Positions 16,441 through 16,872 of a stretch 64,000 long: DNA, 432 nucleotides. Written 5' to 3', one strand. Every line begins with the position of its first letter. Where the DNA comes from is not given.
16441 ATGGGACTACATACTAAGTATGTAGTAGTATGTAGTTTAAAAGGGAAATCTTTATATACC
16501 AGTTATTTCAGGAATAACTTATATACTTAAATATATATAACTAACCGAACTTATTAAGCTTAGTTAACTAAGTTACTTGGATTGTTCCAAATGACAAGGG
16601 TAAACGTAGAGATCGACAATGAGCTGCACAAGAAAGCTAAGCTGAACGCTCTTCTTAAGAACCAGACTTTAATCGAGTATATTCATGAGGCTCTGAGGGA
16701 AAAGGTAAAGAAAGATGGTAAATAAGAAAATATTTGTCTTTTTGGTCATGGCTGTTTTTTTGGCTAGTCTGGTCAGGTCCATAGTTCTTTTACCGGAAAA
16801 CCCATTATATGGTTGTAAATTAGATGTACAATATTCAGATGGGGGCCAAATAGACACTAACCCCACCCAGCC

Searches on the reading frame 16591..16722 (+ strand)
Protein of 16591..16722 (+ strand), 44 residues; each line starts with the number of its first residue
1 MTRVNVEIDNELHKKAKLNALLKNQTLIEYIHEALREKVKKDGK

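Call 12: search_protein_families(library=pfam, proteins=[window:16591-16722:+], max_evalue=1)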
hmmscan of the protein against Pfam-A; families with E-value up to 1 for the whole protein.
window:16591-16722:+ (44 aa): 3 families
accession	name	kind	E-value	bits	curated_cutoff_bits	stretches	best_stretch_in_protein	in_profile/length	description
PF05534.18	HicB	-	0.0028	18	21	1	5-35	21-51/51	HicB family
PF09386.16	ParD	-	0.016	16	27.3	1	1-41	1-41/80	Antitoxin ParD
PF09957.15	VapB_antitoxin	-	0.09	13.1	23.4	1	3-41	2-38/47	Bacterial antitoxin of type II TA system, VapB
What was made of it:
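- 16591..16725 (+): RHH1 gene (44 aa, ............), a stand-alone ribbon-helix-helix protein. Pfam hits fall below the curated cut-offs (call 12).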

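Call 19: find_encoding_contigs(protein=window:16591-16722:+, flank=10000, max_places=10)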
Protein seq(44 aa) (44 aa): 1 contig read that carries it; 1 place shown.
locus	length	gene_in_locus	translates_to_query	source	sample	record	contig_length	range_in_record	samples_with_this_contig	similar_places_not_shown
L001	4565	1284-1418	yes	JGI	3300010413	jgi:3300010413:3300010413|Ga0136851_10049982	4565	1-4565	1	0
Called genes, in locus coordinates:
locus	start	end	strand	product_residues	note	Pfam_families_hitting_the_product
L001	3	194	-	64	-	?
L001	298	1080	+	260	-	PF04893:Yip1 (weak)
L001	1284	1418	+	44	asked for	-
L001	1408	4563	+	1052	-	?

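Call 22: find_homologous_proteins(query=window:16591-16722:+, max_evalue=0.01)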
Query seq(44 aa) (44 aa): 107 proteins with E <= 0.01 among 107 candidates.
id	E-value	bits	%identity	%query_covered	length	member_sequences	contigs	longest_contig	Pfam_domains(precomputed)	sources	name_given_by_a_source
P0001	1.4e-19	85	100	100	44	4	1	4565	-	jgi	-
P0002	4.4e-18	80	91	100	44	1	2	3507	-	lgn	-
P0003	1.1e-17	79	93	98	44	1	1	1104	-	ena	-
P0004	1.6e-17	78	91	100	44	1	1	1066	-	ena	-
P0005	3.3e-17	77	89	100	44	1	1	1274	-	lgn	-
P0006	3.4e-17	77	89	100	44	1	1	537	-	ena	-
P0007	3.5e-17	77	89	100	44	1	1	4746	-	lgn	-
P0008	5.3e-17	77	89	100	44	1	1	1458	-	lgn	-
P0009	7.0e-17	76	89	100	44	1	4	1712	-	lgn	-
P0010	1.8e-16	75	86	100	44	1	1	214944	-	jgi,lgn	-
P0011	2.1e-16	75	84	100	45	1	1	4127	-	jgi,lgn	-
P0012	2.6e-16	75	88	98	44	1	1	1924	-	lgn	-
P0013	5.1e-16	74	89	100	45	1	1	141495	-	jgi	-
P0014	5.2e-16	74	82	100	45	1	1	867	-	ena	-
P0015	6.9e-16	73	82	100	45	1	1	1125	-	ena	-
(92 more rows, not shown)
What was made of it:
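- Closest known: RHH antitoxins of type II toxin-antitoxin systems. Same: Source annotations such as 'HicB family antitoxin' (call 22).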

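Call 27: find_related_loci(query=A2, collection=metagenome_contigs, flank=5000)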
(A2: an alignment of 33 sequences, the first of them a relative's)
Query A2 (44 aa) in metagenome_contigs; peptide patterns used: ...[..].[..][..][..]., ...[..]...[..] (x = any residue, [..] = any of these).
176 stretches matched a pattern; 80 encode a relative of the query (tblastn E <= 1e-3); 80 distinct loci.
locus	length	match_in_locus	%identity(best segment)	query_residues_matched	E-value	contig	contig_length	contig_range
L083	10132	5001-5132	86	1-44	2e-21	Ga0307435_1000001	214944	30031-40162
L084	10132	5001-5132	77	1-44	8e-20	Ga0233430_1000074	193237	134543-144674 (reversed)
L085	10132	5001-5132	77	1-44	8e-20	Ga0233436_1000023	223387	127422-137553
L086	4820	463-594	80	1-44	2e-19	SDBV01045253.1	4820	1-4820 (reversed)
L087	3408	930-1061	80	1-44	2e-19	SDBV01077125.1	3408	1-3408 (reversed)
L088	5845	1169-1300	80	1-44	2e-19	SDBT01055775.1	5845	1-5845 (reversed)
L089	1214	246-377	80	1-44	1e-19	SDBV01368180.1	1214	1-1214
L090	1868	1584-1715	77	1-44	2e-19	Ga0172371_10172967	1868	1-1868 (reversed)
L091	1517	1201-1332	80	1-44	3e-19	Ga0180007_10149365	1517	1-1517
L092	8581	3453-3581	79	1-43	5e-19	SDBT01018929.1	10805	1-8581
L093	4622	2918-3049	73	1-44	9e-19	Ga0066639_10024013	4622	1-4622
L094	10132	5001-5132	80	1-44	1e-18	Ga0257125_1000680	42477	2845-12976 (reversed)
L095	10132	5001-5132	80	1-44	1e-18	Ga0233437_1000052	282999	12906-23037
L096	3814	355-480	76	1-42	2e-18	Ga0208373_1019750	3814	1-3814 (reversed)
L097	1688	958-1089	77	1-44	3e-18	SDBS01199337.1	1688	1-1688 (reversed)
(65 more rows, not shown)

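Call 55: search_solved_structures(query=A2, max_evalue=1, show_alignments=2)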
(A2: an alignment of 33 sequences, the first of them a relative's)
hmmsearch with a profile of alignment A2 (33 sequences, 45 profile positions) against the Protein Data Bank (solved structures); distinct sequences matched with E-value up to 1: 1.
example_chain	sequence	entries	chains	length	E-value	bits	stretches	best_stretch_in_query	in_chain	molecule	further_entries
2an7_A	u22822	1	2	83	0.11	15.7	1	1-33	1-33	Protein parD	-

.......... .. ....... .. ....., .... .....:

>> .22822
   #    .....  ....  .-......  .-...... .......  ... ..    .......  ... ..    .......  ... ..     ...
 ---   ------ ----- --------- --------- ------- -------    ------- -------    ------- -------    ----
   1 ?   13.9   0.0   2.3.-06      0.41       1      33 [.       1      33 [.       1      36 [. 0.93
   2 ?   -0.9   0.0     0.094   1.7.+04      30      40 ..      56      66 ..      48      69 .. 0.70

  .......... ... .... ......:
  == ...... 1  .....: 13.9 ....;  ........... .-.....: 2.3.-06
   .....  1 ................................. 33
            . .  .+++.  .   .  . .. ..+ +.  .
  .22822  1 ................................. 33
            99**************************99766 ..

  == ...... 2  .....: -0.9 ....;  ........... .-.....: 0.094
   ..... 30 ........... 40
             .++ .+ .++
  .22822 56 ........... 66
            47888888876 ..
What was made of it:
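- On Ribbon-helix-helix (CopG/Arc/MetJ) transcription factor with operator: The RHH1 profile hits ParD only at E = 0.11 (call 55).
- Closest known: Arc and Mnt of phage P22. Different: No sequence-level family membership was detected (calls 12, 55).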

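Call 68: predict_structure(alignment_id=A2)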
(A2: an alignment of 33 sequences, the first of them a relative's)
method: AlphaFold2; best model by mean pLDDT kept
length: 44 residues; sequences in the alignment: 33
mean_pLDDT: 86.1   pTM: 0.54
mean pLDDT of the five models: 86.1, 81.9, 81.6, 67.8, 67.7
residues with pLDDT >= 90: 19; 70-90: 22; 50-70: 2; < 50: 1
segments of 3 or more residues with pLDDT < 50: none
pLDDT, mean of each block of 10 residues (from residue 1): 80 91 92 89 67
secondary structure, 60 per line:
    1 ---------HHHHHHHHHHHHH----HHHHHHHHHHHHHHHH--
elements in order: H10-22 H27-42
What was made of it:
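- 16591..16725 (+): AF2 model pLDDT 86 (call 68).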

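Call 74: fold_search(model_id=the predicted structure, library=pdb)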
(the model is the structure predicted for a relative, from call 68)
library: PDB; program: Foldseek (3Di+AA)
matches with E <= 10: 69; with E <= 0.001: 0
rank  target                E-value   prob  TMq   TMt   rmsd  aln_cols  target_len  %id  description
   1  1myl_A                8.1e-02  1.00  0.85  0.84   1.4        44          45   23  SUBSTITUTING HYDROPHOBIC RESIDUES FOR A BURIED SALT BRIDGE ENHANCES PROTEIN STABILITY BUT DOES NOT REDUCE CONFORMATION (released 1995-01-26)
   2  6iya_A                8.7e-02  1.00  0.81  0.76   1.4        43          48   21  Structure of the DNA binding domain of antitoxin CopASO (released 2019-01-16)
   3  9kkd_B                1.5e-01  1.00  0.79  0.81   1.7        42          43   26  the structure of StnY (released 2025-11-19)
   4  1baz_C                1.6e-01  1.00  0.87  0.83   1.1        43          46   23  ARC REPRESSOR MUTANT PHE10VAL (released 1998-06-17)
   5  1baz_A                2.2e-01  1.00  0.88  0.80   1.0        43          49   23  ARC REPRESSOR MUTANT PHE10VAL (released 1998-06-17)
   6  8u12_A                2.2e-01  0.99  0.75  0.67   1.5        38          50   21  Crystal Structure of Antitoxin Protein Rv0298 of Type II Toxin-antitoxin Systems from Mycobacterium tuberculosis (released 2023-09-27)
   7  6iya_C                2.2e-01  0.99  0.81  0.80   1.2        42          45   21  Structure of the DNA binding domain of antitoxin CopASO (released 2019-01-16)
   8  9kkd_A                2.2e-01  0.99  0.78  0.77   1.7        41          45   27  the structure of StnY (released 2025-11-19)
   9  1myk_B                2.5e-01  1.00  0.88  0.86   1.3        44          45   20  CRYSTAL STRUCTURE, FOLDING, AND OPERATOR BINDING OF THE HYPERSTABLE ARC REPRESSOR MUTANT PL8 (released 1995-01-26)
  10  1myk_A                2.5e-01  1.00  0.87  0.82   1.2        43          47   21  CRYSTAL STRUCTURE, FOLDING, AND OPERATOR BINDING OF THE HYPERSTABLE ARC REPRESSOR MUTANT PL8 (released 1995-01-26)
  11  1bdv_B                2.9e-01  1.00  0.87  0.73   1.2        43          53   23  ARC FV10 COCRYSTAL (released 1999-01-06)
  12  1par_A                3.1e-01  1.00  0.87  0.75   1.2        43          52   21  DNA RECOGNITION BY BETA-SHEETS IN THE ARC REPRESSOR-OPERATOR CRYSTAL STRUCTURE (released 1994-07-31)
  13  1bdv_D                3.4e-01  0.99  0.88  0.79   1.2        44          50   23  ARC FV10 COCRYSTAL (released 1999-01-06)
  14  5x3t_A                3.9e-01  0.99  0.79  0.52   1.0        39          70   26  VapBC from Mycobacterium tuberculosis (released 2017-06-07)
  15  2rbf_A                4.5e-01  0.99  0.89  0.89   1.3        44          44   18  Structure of the ribbon-helix-helix domain of Escherichia coli PutA (PutA52) complexed with operator DNA (O2) (released 2008-07-29)
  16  2kel_MODEL_1_A        4.5e-01  0.97  0.76  0.74   1.6        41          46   24  Structure of the transcription regulator SvtR from the hyperthermophilic archaeal virus SIRV1 (released 2009-06-16)
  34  1b28_MODEL_1_A        1.6e+00  0.77  0.81  0.69   2.1        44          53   23  ARC REPRESSOR MYL MUTANT FROM SALMONELLA BACTERIOPHAGE P22 (released 1999-11-03)
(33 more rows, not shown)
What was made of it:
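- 16591..16725 (+): Foldseek matches Arc, CopA and SvtR with TM 0.76-0.88 (call 74).
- Closest known: SvtR. Same: The RHH1 model matches the SvtR structure 2kel with TM 0.76 (call 74).
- Closest known: Arc and Mnt of phage P22. Same: The RHH1 model matches Arc with TM 0.85-0.88, ORF56 with 0.77-0.84 and CopG with 0.77-0.86 (call 74).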
